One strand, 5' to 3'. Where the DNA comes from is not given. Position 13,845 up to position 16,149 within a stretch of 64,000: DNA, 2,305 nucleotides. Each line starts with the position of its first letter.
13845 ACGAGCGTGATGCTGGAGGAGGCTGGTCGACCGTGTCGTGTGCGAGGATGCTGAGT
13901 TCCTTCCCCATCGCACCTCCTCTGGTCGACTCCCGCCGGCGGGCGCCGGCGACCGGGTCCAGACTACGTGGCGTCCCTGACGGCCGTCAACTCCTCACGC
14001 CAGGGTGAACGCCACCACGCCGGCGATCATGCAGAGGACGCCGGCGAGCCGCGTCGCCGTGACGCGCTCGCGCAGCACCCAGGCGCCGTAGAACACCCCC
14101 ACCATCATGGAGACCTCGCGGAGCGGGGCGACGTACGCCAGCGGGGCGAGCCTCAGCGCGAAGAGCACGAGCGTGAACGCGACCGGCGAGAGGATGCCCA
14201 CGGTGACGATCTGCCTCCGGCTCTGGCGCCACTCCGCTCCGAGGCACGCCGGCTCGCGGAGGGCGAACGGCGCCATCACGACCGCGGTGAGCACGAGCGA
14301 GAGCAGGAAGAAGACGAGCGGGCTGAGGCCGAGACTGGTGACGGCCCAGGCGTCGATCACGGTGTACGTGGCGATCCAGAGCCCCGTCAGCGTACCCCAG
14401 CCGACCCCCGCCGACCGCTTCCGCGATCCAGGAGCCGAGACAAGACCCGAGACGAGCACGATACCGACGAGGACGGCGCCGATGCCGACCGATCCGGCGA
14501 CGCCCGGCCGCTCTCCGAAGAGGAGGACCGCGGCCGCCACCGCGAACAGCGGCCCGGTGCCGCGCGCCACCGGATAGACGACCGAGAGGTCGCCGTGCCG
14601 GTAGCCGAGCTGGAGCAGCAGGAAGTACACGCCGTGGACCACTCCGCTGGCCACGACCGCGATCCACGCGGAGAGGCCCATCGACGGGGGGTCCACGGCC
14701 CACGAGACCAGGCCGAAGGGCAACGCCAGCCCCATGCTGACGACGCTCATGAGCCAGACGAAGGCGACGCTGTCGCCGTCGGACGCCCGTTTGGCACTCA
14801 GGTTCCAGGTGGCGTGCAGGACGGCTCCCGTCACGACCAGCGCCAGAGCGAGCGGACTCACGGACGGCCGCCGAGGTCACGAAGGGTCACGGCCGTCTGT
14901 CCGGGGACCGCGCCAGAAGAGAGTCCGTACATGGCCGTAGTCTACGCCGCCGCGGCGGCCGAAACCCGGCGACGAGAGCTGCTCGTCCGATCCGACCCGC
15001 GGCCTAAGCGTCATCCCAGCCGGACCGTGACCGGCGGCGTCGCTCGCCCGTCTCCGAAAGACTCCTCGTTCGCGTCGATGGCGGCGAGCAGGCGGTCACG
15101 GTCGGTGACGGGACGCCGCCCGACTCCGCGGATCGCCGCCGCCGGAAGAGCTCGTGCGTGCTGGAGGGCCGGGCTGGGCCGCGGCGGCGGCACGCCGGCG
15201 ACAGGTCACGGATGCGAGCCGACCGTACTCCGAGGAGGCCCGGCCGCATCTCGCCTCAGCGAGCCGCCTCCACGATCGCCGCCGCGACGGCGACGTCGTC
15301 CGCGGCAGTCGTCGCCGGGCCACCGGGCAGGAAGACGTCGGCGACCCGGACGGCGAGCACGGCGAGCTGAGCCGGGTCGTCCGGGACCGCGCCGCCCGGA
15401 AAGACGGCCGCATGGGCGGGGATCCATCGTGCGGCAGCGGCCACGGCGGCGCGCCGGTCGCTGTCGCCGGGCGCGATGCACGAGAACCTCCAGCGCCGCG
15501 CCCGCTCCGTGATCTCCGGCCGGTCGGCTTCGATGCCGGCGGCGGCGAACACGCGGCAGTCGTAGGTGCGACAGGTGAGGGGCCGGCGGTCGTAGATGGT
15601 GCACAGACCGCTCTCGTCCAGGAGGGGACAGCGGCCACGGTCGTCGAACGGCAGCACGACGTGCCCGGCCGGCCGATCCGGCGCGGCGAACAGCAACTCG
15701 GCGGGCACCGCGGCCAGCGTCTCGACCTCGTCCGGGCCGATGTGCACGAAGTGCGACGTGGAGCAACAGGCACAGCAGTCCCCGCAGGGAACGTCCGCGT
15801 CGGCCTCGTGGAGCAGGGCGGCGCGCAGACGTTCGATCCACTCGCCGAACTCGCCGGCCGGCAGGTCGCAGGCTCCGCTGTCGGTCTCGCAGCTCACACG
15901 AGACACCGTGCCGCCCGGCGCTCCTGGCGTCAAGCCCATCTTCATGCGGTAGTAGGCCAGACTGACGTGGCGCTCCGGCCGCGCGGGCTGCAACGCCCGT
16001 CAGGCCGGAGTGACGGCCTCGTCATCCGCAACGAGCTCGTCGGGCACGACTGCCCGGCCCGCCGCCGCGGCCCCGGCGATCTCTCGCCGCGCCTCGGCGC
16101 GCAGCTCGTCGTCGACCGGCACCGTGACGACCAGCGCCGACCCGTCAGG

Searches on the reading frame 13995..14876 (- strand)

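Call 11: search_protein_families(library=pfam, proteins=[window:13995-14876:-])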
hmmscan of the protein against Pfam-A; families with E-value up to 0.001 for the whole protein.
window:13995-14876:- (293 aa): 2 families
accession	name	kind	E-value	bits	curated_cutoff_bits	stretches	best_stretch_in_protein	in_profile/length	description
PF00892.27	EamA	-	5.7e-22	78.9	28.2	2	10-143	3-134/135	EamA-like transporter family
PF00893.25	Multi_Drug_Res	-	0.00019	22.3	23.7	1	70-133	28-91/93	Small Multidrug Resistance protein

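Call 12: search_protein_families(library=ncbifam, proteins=[window:13995-14876:-])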
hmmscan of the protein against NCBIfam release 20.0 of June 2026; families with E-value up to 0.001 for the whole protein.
window:13995-14876:- (293 aa): 1 family
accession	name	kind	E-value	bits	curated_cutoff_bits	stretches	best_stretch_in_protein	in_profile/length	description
TIGR03340.1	phn_DUF6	hypoth_equivalog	1e-39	136.9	288.15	1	9-289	1-280/281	phosphonate utilization associated putative membrane protein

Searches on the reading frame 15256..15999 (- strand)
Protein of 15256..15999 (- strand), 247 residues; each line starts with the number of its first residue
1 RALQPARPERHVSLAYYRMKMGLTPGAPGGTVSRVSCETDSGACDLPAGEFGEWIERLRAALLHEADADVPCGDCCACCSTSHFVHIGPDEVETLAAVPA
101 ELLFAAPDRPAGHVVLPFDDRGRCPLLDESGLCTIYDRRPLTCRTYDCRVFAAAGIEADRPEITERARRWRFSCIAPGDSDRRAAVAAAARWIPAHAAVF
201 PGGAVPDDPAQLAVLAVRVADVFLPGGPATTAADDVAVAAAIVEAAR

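Call 11: search_protein_families(library=pfam, proteins=[window:15256-15999:-])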
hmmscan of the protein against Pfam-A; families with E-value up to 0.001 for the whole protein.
window:15256-15999:- (247 aa): 1 family
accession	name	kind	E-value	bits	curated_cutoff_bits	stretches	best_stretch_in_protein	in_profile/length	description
PF03692.20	CxxCxxCC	-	1.1e-08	36.1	23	1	72-147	2-70/85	Putative zinc- or iron-chelating domain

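Call 12: search_protein_families(library=ncbifam, proteins=[window:15256-15999:-])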
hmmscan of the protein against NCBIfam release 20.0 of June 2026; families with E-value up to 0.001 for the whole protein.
window:15256-15999:- (247 aa): 0 families
